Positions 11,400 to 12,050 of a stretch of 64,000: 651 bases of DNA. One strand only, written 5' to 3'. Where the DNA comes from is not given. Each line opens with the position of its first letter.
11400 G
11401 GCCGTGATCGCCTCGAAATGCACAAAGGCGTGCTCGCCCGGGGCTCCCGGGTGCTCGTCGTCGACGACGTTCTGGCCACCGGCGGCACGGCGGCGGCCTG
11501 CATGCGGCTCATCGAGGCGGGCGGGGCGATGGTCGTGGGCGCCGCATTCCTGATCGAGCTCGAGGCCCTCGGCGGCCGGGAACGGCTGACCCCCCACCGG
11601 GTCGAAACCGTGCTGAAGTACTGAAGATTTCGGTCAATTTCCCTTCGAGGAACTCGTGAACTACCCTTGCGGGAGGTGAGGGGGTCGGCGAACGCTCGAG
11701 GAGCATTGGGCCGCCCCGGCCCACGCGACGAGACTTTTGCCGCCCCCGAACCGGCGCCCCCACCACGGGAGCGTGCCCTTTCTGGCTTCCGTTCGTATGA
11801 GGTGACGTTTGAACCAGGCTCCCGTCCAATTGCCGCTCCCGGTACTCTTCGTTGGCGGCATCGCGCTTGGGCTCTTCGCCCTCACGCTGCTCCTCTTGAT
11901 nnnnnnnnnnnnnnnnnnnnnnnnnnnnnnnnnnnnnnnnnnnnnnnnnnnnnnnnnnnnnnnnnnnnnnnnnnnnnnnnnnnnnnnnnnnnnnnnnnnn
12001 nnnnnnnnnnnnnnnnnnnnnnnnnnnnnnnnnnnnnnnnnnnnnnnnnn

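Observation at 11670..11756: Repeated intergenic element with nested stem-loops and a compensatory base-pair change (candidate structured RNA)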

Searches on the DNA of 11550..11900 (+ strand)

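Call 8: search_rna_families(source=window, start=11550, end=11900, threshold=evalue, max_evalue=10)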
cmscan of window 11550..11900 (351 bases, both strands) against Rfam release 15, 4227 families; matches with E-value up to 10: 3.
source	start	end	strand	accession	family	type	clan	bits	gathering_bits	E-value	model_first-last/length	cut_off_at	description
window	11774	11804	+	RF02085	Yar_1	Gene; lncRNA;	-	16.5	50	0.31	43-74/74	no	Yellow-achaete intergenic RNA conserved region 1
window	11779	11799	-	RF03142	L2-Alphaproteobacteria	Cis-reg; leader;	-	12.8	37.8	0.96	1-66/66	no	L2-Alphaproteobacteria ribosomal protein leader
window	11846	11881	+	RF00039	DicF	Gene; antisense;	-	11.6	48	8.4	1-52/52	no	DicF RNA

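Call 38: build_rna_model(alignment_id=A3, structure=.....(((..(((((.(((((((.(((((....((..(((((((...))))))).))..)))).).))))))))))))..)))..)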
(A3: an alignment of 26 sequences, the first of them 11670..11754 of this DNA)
Model R1 built from alignment A3 (26 sequences, 85 columns); structure: as given.
model positions 85; base pairs 29; branch points 0; effective number of sequences 0.8; information 0.668 bits per position. Calibrated on 0.2 Mb of random sequence (short: E-values are rough).
structure used (alignment columns):
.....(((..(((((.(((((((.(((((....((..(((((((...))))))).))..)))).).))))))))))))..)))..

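Call 39: search_with_rna_model(model_id=R1, source=window, max_evalue=10, show_alignments=2)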
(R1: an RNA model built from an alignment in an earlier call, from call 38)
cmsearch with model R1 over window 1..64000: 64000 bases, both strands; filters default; matches with E-value up to 10: 12.
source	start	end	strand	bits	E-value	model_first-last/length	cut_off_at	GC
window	11670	11754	+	109.3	1.3e-22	1-85/85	no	0.74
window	50370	50475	+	64.2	2.6e-12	1-85/85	no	0.73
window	11673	11757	-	24.5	0.0029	1-85/85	no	0.74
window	34190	34255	+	15.7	0.3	1-85/85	no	0.7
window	46013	46104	+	15.1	0.41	1-85/85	no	0.73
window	8181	8227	-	14.1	0.69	1-85/85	no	0.77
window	56842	56882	+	13.4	1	1-85/85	no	0.76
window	29258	29314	+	13.1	1.2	1-85/85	no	0.7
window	54249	54300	+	12.9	1.3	1-85/85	no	0.63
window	44787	44814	-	12.1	2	1-85/85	no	0.75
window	46176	46192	-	11.8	2.4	38-54/85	no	0.94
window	22916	22949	+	11.4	3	27-62/85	no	0.79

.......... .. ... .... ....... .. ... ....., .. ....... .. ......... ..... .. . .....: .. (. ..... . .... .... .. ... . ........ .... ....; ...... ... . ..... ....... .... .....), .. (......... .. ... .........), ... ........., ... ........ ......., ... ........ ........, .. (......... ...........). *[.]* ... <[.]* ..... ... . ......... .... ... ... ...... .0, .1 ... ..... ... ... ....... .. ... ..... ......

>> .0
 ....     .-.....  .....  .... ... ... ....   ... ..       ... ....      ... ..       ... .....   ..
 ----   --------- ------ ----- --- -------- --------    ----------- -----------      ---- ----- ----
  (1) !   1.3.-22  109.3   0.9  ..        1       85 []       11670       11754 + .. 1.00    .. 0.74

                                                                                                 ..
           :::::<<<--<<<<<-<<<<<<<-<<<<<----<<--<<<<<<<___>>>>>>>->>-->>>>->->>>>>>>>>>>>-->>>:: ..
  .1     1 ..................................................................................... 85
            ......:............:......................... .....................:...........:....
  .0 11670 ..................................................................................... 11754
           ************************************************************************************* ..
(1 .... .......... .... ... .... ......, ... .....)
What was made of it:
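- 11670..11754 (+): Copy A, the 85-nt core. Helix 1 pairs 11675-11677 with 11750-11752. A tandem G.A/A.G lies at 11678-79 / 11748-49. Helix 2 pairs 11680-84 and 11686-92 with 11736-47 (U11685 bulged; conserved G11690.U11738). Helix 4 pairs 11694-98 with 11729-34. The K-turn-like loop is AGGA 11699-11702 opposite GA 11727-28. Helix 5 pairs 11703-04 with 11725-26. The apical hairpin pairs 11707-13 with 11717-23, with loop 11714-16. Covariance-model hit of 109 bits over the full model length (call 39).
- Checked: The next-best hit at any other position is 15.7 bits (call 39).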

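Call 40: search_with_rna_model(model_id=R1, sources=[window, L001, L002, L003, L004, L005, L006, L007, L008, L009, L010, L011, L012, L013, L014, L015, L016, L019, L020, L023, L024, L025, L026, L027, L028, L030, L031, L032, L033, L034, L035, L036, L037, L038, L039, L040, L041, L042, L043, L044, L045, L046, L047, L048, L049, L050, L051, L053, L054, L055, L056, L057, L058, L061, L062, L063, L064, L065, L066, L067, L068, L069, L070, L071, L073, L074, L075, L076, L077, L078, L079, L080, L081, L083, L084, L085, L086, L087, L088, L089, L090, L091, L093, L094, L095, L096, L097, L099, L100, L101, L102, L103, L105, L106, L107, L108, L109, L110, L111, L112], max_evalue=0.001, make_alignment=true)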
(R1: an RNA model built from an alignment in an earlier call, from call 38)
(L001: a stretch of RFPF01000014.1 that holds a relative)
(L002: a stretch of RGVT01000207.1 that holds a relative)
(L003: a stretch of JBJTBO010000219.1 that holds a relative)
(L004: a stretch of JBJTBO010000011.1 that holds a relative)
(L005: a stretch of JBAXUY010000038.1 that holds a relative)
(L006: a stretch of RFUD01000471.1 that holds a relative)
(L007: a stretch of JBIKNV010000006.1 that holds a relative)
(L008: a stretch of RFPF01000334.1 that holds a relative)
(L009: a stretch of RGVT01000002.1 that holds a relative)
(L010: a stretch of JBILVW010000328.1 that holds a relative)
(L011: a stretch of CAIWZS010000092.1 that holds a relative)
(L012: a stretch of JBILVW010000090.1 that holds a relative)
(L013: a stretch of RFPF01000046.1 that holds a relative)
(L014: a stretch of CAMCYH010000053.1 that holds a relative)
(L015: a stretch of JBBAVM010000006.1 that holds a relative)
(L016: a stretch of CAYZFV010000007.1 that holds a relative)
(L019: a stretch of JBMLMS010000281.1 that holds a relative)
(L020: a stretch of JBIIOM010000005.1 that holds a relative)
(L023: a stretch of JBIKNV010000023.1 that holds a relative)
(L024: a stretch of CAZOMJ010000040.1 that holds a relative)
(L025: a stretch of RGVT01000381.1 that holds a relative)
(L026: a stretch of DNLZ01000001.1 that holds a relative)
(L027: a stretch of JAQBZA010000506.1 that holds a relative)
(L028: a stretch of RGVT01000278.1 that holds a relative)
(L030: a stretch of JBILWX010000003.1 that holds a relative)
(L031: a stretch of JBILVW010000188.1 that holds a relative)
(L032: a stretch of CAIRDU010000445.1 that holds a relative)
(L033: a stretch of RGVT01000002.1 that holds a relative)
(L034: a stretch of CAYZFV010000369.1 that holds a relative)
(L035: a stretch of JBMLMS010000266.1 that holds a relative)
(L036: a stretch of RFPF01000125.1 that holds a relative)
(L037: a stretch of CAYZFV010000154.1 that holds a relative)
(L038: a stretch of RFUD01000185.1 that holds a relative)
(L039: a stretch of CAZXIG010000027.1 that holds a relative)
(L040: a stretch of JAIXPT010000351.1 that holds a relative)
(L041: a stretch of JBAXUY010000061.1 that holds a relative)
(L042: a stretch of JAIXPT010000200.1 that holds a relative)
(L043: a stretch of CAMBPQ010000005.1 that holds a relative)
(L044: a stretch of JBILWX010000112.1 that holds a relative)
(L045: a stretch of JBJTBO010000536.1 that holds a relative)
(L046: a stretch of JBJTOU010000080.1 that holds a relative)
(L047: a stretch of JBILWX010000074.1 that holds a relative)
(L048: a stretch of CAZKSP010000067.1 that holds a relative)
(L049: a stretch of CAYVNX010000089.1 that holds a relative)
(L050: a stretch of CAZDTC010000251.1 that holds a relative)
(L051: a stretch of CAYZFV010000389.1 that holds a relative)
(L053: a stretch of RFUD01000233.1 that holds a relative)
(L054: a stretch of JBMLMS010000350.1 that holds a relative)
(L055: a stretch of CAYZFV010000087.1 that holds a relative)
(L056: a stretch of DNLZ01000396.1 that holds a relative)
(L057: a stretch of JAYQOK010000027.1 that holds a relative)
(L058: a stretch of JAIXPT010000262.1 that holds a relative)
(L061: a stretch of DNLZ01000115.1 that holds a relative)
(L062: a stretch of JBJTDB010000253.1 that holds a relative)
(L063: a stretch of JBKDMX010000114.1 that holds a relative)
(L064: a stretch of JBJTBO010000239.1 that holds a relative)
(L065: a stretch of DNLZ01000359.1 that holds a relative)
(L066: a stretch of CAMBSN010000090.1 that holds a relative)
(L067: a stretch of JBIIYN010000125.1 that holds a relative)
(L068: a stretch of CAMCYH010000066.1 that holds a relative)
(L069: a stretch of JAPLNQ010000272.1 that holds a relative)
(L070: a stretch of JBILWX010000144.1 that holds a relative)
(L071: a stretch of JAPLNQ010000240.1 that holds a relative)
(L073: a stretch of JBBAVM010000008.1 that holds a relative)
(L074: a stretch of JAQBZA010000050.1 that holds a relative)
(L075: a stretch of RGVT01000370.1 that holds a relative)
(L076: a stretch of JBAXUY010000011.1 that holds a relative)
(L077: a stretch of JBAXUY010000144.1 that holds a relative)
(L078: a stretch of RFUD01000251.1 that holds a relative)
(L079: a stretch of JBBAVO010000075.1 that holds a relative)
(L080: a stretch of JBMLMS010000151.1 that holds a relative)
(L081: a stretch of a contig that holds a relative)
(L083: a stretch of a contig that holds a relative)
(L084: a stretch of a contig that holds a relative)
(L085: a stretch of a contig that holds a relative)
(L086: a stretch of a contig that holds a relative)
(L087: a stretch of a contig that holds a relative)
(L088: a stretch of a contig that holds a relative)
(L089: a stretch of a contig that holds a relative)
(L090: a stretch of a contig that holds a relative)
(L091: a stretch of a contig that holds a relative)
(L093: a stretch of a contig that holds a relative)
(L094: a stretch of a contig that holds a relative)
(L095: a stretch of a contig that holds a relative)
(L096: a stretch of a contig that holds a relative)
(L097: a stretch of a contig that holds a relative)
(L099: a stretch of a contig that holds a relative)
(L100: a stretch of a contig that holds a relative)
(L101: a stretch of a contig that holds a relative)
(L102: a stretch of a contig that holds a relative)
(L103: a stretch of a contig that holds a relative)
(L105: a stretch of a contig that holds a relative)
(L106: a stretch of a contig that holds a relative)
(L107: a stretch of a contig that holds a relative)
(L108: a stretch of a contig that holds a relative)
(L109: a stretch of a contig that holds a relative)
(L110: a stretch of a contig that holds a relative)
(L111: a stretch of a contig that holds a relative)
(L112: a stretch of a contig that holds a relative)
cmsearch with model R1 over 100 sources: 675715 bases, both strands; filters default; matches with E-value up to 0.001: 115.
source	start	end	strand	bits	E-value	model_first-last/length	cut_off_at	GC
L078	1621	1705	-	113.5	1.5e-22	1-85/85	no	0.73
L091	4025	4109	+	112.6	2.4e-22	1-85/85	no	0.74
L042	3904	3988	+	112.3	2.7e-22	1-85/85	no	0.74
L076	4273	4357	+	112.3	2.8e-22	1-85/85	no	0.74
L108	6696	6780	+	112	3.2e-22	1-85/85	no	0.75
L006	1311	1395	+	111.7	3.8e-22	1-85/85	no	0.75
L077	3221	3305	+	111.7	3.8e-22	1-85/85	no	0.75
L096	291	375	+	111.5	4.3e-22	1-85/85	no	0.75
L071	4261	4345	-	111.2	4.8e-22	1-85/85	no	0.75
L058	420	504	+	111.1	5.3e-22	1-85/85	no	0.74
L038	4212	4296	-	110.4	7.5e-22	1-85/85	no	0.73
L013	5250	5334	+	110.3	8e-22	1-85/85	no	0.76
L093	3184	3268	+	109.3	1.3e-21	1-85/85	no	0.74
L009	830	914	-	109.3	1.3e-21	1-85/85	no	0.76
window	11670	11754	+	109.3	1.4e-21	1-85/85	no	0.74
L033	1854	1938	+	108.5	2e-21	1-85/85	no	0.76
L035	3045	3129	-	108.1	2.5e-21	1-85/85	no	0.74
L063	266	350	+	108.1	2.5e-21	1-85/85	no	0.73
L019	2575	2659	-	107.1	4.2e-21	1-85/85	no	0.75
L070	5914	5998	-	107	4.4e-21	1-85/85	no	0.75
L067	5600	5684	+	106.8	4.9e-21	1-85/85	no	0.76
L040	3895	3979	+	106.6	5.6e-21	1-85/85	no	0.73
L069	6858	6943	+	106.1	7.2e-21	1-85/85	no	0.74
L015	5370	5454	+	105.8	8.5e-21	1-85/85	no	0.71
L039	2127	2211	+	105.1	1.2e-20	1-85/85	no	0.72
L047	3818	3903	-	104.7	1.5e-20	1-85/85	no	0.72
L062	556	640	-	104.5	1.7e-20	1-85/85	no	0.75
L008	1261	1346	+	104.3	1.9e-20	1-85/85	no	0.76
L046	3096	3180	-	104.2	1.9e-20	1-85/85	no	0.73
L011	8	93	-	104.1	2e-20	1-85/85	no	0.74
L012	7249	7334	+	104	2.2e-20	1-85/85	no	0.74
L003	3642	3727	-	103.7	2.6e-20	1-85/85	no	0.74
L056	6225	6310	+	103.7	2.6e-20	1-85/85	no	0.74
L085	5237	5322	+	103.5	2.9e-20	1-85/85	no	0.7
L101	27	112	+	103.4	2.9e-20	1-85/85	no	0.73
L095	3426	3511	-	102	6.2e-20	1-85/85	no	0.76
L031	4215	4300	+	102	6.2e-20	1-85/85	no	0.73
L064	4891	4976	+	101.9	6.7e-20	1-85/85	no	0.72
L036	3026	3110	-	101.8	7.1e-20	1-85/85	no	0.74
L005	5991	6075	-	101.5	7.9e-20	1-85/85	no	0.74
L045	2436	2521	+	101.3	9e-20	1-85/85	no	0.72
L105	6594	6679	-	101.2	9.5e-20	1-85/85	no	0.73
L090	104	186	-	101.1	1e-19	1-85/85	no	0.75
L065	3983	4068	+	100.4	1.4e-19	1-85/85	no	0.76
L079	6258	6341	-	99.7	2.1e-19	1-85/85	no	0.73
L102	1756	1839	-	99.7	2.1e-19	1-85/85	no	0.73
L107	1697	1780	+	99.7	2.1e-19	1-85/85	no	0.73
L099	238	322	-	99.7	2.1e-19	1-85/85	no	0.76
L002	4835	4918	+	99.4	2.4e-19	1-85/85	no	0.74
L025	263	346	+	99.4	2.4e-19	1-85/85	no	0.74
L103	2354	2438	+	98.7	3.5e-19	1-85/85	no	0.68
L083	4249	4332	+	98.1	4.9e-19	1-85/85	no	0.71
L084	6946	7030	+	98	5e-19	1-85/85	no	0.66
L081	3498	3583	-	97.7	5.8e-19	1-85/85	no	0.72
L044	5251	5334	+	97.6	6.3e-19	1-85/85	no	0.7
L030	641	726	+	97.5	6.6e-19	1-85/85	no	0.74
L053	1755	1838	-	97.5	6.8e-19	1-85/85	no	0.74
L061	4589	4672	+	97.1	8.1e-19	1-85/85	no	0.74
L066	2985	3069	+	95.3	2.1e-18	1-85/85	no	0.73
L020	657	741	-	94.4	3.4e-18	1-85/85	no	0.75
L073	75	161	+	92.6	8.8e-18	1-85/85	no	0.75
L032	351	436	-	92.2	1.1e-17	1-85/85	no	0.72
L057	2109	2193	+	89.7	3.9e-17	1-85/85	no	0.68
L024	1983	2069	-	89.6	4.2e-17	1-85/85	no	0.7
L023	2990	3074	-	88.6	7.2e-17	1-85/85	no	0.71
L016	5402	5486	-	88.1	9.5e-17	1-85/85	no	0.72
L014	6246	6330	-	87.8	1.1e-16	1-85/85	no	0.71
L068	269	353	-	87.7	1.2e-16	1-85/85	no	0.72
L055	2336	2420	+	86.8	1.9e-16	1-85/85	no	0.69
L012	2756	2841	+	85.4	3.9e-16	1-85/85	no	0.74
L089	2904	2988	-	85.2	4.2e-16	1-85/85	no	0.69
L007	457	540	-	84.9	4.9e-16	1-85/85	no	0.7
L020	3053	3137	+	80.4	5.2e-15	1-85/85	no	0.72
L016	4766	4850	-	79.8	7.3e-15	1-85/85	no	0.72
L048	6522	6608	+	79.1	1.1e-14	1-85/85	no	0.71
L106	1367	1451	+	78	1.9e-14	1-85/85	no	0.72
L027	250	334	-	76.9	3.4e-14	1-85/85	no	0.69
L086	4451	4533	+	72.2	4e-13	1-85/85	no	0.7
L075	1118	1199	+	70.5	9.9e-13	1-85/85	no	0.74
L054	835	940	-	69.8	1.4e-12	1-85/85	no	0.71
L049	1605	1688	-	69.6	1.5e-12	1-85/85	no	0.68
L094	1212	1297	-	68.8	2.4e-12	1-85/85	no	0.79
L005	430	515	+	67.6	4.6e-12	1-85/85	no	0.73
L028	2928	3033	-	65.8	1.2e-11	1-85/85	no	0.72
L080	5509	5614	+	65.8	1.2e-11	1-85/85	no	0.72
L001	1033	1138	+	65.4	1.5e-11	1-85/85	no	0.73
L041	3703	3811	-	64.6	2.2e-11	1-85/85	no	0.71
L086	7217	7301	+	64.5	2.3e-11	1-85/85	no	0.69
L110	1377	1482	-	64.1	2.9e-11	1-85/85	no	0.72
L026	35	117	+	64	2.9e-11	1-85/85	no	0.72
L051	50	155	-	61.7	9.8e-11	1-85/85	no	0.69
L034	4783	4888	+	60.7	1.7e-10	1-85/85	no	0.69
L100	2400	2482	-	59.8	2.7e-10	1-85/85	no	0.75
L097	7035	7143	+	59.3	3.5e-10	1-85/85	no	0.72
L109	4912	4994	+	59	4.1e-10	1-85/85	no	0.73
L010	2487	2592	+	57.6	8.5e-10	1-85/85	no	0.71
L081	7204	7291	-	56.5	1.5e-09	1-85/85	no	0.78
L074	5478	5583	+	56.3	1.7e-09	1-85/85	no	0.64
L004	4238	4320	-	56.3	1.7e-09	1-85/85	no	0.71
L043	267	348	+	55.4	2.8e-09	1-85/85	no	0.71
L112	3646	3760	+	54.5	4.5e-09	1-85/85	no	0.69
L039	1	61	+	54.3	4.8e-09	26-85/85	5'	0.74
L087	2733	2837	-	53.5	7.5e-09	1-85/85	no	0.7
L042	225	302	+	53.2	8.7e-09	1-85/85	no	0.71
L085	3877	3959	-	52.6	1.2e-08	1-85/85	no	0.71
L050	3377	3482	+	51.7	1.9e-08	1-85/85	no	0.7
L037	7328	7441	+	47.7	1.5e-07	1-85/85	no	0.7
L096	6134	6254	-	47.4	1.8e-07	1-85/85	no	0.72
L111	2644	2733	-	47.1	2.2e-07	1-85/85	no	0.69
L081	7365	7452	-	44.5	8.5e-07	1-85/85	no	0.82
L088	2024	2103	-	43.7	1.3e-06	1-85/85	no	0.73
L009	4322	4427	-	43.7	1.3e-06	1-85/85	no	0.75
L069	178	305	+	41.5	4.1e-06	1-85/85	no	0.66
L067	5603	5687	-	33.6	0.00027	1-85/85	no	0.74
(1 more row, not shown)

Alignment A4: 115 matches aligned to the model, 210 columns, each read 5' to 3' on its own strand. Consensus structure (alignment columns), stored with it:
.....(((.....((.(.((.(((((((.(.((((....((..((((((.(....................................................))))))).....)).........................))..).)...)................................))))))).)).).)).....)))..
